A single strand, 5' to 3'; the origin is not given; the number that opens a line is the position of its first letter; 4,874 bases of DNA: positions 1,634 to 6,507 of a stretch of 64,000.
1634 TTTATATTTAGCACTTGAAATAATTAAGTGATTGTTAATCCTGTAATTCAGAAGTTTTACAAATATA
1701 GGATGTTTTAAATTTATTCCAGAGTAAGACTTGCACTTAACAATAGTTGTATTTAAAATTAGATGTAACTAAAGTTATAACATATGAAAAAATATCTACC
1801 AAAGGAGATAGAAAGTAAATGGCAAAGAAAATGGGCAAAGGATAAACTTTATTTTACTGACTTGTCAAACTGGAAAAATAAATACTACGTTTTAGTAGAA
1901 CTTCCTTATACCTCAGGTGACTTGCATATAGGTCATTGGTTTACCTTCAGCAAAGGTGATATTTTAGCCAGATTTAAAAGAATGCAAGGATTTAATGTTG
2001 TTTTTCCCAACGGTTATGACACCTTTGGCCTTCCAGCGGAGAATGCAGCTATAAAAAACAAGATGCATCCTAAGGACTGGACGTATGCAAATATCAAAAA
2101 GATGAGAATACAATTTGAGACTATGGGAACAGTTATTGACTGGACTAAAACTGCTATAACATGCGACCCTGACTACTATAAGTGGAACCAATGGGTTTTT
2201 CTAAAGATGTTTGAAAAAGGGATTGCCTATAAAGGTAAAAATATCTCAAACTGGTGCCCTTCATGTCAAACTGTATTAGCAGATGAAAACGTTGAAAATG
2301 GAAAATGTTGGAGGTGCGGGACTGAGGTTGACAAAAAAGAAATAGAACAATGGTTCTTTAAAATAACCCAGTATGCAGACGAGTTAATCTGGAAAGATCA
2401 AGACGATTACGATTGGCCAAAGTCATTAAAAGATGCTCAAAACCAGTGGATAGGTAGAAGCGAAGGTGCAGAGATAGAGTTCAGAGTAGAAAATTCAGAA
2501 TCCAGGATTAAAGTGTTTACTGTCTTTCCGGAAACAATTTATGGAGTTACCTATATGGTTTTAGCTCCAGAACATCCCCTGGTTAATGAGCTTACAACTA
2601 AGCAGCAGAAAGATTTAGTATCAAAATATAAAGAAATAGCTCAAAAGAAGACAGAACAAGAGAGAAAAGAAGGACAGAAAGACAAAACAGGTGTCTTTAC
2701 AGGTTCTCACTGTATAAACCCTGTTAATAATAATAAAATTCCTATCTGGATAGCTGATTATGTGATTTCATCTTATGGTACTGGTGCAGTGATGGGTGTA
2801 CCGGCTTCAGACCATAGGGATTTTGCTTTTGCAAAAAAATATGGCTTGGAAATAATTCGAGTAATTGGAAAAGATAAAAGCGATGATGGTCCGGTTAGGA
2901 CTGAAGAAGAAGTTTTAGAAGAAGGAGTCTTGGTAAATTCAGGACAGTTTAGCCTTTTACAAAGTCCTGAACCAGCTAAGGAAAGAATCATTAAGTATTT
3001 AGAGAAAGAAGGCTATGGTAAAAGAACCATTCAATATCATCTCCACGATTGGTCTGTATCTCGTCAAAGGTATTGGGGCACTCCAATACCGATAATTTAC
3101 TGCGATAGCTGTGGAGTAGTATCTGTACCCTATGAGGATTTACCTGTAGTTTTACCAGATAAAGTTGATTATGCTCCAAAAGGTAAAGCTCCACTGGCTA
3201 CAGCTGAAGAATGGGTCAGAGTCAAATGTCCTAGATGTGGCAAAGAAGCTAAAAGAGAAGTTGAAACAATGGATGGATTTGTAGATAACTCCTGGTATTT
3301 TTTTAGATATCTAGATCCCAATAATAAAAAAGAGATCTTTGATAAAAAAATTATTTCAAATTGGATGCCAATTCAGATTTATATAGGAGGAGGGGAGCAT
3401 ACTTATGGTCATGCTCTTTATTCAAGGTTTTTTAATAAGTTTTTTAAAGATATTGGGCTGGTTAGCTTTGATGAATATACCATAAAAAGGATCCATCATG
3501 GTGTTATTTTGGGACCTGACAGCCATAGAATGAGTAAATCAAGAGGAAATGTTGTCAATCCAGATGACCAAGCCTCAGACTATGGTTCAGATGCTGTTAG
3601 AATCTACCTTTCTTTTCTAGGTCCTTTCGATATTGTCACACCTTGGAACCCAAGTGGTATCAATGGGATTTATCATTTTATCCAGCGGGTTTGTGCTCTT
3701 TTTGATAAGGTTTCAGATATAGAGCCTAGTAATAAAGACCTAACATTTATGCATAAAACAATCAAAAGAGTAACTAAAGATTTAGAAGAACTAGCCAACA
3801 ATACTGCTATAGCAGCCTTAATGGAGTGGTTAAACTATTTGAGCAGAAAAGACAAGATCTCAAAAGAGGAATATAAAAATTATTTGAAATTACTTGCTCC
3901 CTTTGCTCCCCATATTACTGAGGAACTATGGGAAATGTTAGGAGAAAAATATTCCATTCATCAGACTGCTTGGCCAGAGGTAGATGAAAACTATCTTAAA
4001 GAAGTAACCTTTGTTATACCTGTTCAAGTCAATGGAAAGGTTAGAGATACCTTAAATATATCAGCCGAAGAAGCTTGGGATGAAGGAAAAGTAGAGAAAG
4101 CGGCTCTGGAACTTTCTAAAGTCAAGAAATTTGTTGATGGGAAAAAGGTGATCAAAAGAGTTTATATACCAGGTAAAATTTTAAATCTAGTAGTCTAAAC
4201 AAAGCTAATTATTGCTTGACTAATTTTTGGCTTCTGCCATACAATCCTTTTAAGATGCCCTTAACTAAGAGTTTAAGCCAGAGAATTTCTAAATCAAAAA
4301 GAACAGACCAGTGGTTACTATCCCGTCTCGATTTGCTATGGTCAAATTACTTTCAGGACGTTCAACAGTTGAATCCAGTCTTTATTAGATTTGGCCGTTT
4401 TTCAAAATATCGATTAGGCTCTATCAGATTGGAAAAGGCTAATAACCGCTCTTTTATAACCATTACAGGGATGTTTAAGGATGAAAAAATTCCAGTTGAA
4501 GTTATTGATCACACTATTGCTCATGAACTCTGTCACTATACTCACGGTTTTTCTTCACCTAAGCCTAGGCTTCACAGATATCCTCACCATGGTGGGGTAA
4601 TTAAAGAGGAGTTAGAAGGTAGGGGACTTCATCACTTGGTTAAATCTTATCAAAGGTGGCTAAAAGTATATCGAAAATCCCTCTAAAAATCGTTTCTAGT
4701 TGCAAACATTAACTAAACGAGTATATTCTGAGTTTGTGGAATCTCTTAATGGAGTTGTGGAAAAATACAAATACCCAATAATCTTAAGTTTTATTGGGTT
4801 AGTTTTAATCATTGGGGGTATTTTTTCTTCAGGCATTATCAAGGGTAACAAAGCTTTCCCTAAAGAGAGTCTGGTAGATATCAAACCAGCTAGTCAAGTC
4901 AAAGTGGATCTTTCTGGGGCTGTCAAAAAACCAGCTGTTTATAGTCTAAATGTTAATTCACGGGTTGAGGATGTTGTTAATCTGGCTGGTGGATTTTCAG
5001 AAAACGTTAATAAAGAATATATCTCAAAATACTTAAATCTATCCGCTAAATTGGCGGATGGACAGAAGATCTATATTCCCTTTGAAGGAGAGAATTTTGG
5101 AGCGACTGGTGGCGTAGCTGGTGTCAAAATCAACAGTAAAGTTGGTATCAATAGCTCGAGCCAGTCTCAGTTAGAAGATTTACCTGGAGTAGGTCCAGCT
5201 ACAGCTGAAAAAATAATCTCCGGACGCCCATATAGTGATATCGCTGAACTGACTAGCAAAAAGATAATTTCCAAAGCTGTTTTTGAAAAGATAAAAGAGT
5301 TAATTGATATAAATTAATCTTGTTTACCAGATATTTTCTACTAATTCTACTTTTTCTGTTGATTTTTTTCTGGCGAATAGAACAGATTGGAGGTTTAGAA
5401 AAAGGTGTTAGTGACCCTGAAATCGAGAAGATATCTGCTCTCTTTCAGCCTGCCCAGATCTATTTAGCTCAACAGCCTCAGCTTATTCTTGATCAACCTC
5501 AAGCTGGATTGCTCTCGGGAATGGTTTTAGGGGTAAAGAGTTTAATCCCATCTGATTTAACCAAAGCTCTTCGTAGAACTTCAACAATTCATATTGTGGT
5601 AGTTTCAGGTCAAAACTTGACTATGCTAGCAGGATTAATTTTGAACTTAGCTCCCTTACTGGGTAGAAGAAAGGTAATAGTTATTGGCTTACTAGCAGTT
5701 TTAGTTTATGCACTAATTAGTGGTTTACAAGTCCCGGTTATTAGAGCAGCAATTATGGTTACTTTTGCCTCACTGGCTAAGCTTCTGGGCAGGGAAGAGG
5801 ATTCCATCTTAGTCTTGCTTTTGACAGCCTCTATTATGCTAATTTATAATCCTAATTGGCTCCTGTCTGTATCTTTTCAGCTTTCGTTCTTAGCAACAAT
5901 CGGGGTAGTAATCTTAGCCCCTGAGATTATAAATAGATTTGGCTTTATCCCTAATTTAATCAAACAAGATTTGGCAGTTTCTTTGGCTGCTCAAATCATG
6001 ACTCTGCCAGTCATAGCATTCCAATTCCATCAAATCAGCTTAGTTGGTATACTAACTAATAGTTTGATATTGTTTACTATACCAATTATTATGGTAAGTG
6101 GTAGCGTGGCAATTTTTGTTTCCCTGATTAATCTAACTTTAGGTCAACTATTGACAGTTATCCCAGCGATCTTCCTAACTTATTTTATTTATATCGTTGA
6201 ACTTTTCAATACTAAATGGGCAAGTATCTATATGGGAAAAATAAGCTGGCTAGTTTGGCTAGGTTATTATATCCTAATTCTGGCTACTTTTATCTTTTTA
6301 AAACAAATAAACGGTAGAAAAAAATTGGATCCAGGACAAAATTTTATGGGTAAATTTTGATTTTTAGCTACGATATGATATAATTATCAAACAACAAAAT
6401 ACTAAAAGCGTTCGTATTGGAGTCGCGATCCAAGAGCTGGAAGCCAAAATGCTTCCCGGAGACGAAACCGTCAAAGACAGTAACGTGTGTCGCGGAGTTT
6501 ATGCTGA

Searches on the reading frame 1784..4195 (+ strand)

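Call 48: search_protein_families(library=pfam, proteins=[window:1784-4195:+], max_evalue=0.0001)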
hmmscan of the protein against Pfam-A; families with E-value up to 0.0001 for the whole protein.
window:1784-4195:+ (804 aa): 4 families
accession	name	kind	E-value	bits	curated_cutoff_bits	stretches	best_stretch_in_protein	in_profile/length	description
PF13603.12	tRNA-synt_1_2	-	8.8e-65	218.1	25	1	221-406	2-184/185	Leucyl-tRNA synthetase, editing domain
PF00133.28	tRNA-synt_1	-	2.1e-45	155.7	22.7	2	12-223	1-225/414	tRNA synthetases class I (I, L, M and V)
PF09334.17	tRNA-synt_1g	-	6.3e-32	111.2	20.1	1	35-182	2-146/391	tRNA synthetases class I (M)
PF08264.19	Anticodon_1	-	1.5e-23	83.8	25.1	1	654-762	6-141/148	Anticodon-binding domain of tRNA ligase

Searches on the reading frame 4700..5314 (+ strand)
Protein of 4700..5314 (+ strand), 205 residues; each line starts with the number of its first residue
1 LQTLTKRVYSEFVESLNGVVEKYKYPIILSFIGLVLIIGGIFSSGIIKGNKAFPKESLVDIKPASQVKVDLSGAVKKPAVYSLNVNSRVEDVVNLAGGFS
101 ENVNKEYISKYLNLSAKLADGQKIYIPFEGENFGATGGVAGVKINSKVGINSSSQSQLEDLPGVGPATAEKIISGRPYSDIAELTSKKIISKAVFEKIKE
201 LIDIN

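Call 48: search_protein_families(library=pfam, proteins=[window:4700-5314:+], max_evalue=0.0001)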
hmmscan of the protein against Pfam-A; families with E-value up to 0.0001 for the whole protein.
window:4700-5314:+ (205 aa): 4 families
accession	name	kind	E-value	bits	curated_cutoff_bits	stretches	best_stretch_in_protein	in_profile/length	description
PF12836.13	HHH_3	-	1.3e-10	41.7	27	1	146-202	4-64/65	Helix-hairpin-helix motif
PF10531.15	SLBB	-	1.8e-08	34.5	27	1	68-105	1-38/55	SLBB domain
PF00633.29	HHH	-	2.7e-06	27.4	24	1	149-174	4-29/30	Helix-hairpin-helix motif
PF06514.17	PsbU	-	6.6e-05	23.3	24.5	0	144-186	11-53/93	Photosystem II 12 kDa extrinsic protein (PsbU)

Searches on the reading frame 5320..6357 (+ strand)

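Call 48: search_protein_families(library=pfam, proteins=[window:5320-6357:+], max_evalue=0.0001)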
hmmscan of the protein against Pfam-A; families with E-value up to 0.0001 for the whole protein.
window:5320-6357:+ (346 aa): 1 family
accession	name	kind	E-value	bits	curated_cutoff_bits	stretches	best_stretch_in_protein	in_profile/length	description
PF03772.21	Competence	-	5.9e-52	177.1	23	1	68-327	1-267/270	Competence protein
